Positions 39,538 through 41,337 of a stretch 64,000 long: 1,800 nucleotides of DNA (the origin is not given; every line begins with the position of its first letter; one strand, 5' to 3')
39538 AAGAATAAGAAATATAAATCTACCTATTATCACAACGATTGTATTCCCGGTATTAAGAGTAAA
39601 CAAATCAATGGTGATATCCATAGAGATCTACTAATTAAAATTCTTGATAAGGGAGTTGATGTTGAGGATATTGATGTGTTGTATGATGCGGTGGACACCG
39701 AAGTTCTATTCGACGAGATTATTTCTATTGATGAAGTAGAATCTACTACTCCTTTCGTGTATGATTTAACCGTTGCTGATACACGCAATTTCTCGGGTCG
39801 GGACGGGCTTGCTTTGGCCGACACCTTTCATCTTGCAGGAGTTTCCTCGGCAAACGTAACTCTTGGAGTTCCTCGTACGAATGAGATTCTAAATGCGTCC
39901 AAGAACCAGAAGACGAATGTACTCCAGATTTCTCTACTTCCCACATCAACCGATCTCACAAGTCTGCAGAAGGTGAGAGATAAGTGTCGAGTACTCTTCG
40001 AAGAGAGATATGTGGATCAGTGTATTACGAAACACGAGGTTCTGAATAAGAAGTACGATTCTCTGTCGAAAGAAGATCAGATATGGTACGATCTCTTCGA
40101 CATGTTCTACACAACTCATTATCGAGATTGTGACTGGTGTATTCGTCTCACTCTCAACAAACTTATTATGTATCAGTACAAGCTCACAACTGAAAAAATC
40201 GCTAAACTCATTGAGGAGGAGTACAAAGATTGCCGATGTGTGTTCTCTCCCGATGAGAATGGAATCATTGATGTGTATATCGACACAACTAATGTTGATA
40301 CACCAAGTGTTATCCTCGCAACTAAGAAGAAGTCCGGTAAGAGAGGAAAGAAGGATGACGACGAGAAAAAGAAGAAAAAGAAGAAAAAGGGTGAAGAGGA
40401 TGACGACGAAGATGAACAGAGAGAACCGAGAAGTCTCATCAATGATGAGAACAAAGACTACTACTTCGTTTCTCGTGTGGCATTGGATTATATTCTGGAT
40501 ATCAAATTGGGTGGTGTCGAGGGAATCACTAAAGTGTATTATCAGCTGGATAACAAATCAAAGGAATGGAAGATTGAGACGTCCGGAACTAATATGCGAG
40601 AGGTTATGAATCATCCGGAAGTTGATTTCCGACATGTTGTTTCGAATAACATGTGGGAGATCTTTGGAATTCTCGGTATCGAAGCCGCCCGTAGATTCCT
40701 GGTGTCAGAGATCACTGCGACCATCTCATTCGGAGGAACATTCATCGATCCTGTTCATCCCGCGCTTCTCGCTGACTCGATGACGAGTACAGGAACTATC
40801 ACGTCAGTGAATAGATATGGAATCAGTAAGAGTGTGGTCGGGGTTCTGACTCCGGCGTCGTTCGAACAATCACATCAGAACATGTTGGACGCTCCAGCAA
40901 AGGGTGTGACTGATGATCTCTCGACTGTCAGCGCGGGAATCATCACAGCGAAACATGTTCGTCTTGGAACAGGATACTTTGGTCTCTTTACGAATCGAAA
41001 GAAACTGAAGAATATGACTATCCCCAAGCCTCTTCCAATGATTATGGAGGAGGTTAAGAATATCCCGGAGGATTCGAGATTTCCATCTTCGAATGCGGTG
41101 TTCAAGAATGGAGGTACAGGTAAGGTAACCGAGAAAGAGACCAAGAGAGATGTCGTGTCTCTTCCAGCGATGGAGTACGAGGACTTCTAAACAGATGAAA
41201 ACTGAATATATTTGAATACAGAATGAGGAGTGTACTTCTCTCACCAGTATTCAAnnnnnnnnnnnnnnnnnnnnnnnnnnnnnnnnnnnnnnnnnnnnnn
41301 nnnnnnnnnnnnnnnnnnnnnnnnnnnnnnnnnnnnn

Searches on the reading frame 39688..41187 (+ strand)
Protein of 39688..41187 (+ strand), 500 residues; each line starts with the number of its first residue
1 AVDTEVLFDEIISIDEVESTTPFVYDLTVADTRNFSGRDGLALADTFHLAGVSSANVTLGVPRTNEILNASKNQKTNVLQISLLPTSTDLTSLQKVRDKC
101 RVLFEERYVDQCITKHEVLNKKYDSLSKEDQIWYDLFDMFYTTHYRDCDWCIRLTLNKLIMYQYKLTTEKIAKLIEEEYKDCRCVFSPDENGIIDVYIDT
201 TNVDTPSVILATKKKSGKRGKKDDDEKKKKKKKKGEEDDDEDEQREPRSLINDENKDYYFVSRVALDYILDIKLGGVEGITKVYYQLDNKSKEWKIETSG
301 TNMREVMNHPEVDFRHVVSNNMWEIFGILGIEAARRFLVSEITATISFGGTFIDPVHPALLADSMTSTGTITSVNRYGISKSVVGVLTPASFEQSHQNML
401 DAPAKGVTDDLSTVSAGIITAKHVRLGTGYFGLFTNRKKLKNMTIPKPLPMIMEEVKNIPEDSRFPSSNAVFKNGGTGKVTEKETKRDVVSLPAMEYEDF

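Call 39: find_homologous_proteins(query=window:39688-41187:+, max_evalue=1e-20)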
Query window:39688-41187:+ (500 aa): 411 proteins with E <= 1e-20 among 8000 candidates; the best 120 are listed.
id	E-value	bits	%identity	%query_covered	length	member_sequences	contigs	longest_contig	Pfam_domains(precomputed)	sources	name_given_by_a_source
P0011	1.7e-205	701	69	92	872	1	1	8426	PF04998.23,PF14890.12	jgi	jgi:DNA-directed RNA polymerase beta' subunit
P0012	6.7e-172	591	60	88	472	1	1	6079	PF04998.23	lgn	-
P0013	4.5e-149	515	60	79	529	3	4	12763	PF04998.23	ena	-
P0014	1.6e-146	507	58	82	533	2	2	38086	PF04998.23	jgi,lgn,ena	jgi:DNA-directed RNA polymerase II subunit RPB1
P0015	1.4e-141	491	58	79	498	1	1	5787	PF04998.23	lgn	-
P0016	1.2e-133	464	55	79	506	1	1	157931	PF04998.23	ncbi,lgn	-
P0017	4.8e-124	433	54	78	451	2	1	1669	PF04998.23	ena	-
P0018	2.6e-102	361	48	79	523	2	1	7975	PF04998.23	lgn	-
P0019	4.4e-102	360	47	81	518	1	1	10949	PF04998.23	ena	-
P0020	2.6e-100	355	46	81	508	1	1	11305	PF04990.18,PF04998.23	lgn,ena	-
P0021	1.6e-87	312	41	79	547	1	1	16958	PF04998.23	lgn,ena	-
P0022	5.7e-80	287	59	46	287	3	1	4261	PF04998.23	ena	-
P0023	6.3e-76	274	40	78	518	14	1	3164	PF04998.23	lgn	-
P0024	2.0e-75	272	37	78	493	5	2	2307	PF04998.23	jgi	jgi:DNA-directed RNA polymerase II subunit RPB1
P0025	8.2e-74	267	39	78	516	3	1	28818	PF04998.23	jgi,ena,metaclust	metaclust:\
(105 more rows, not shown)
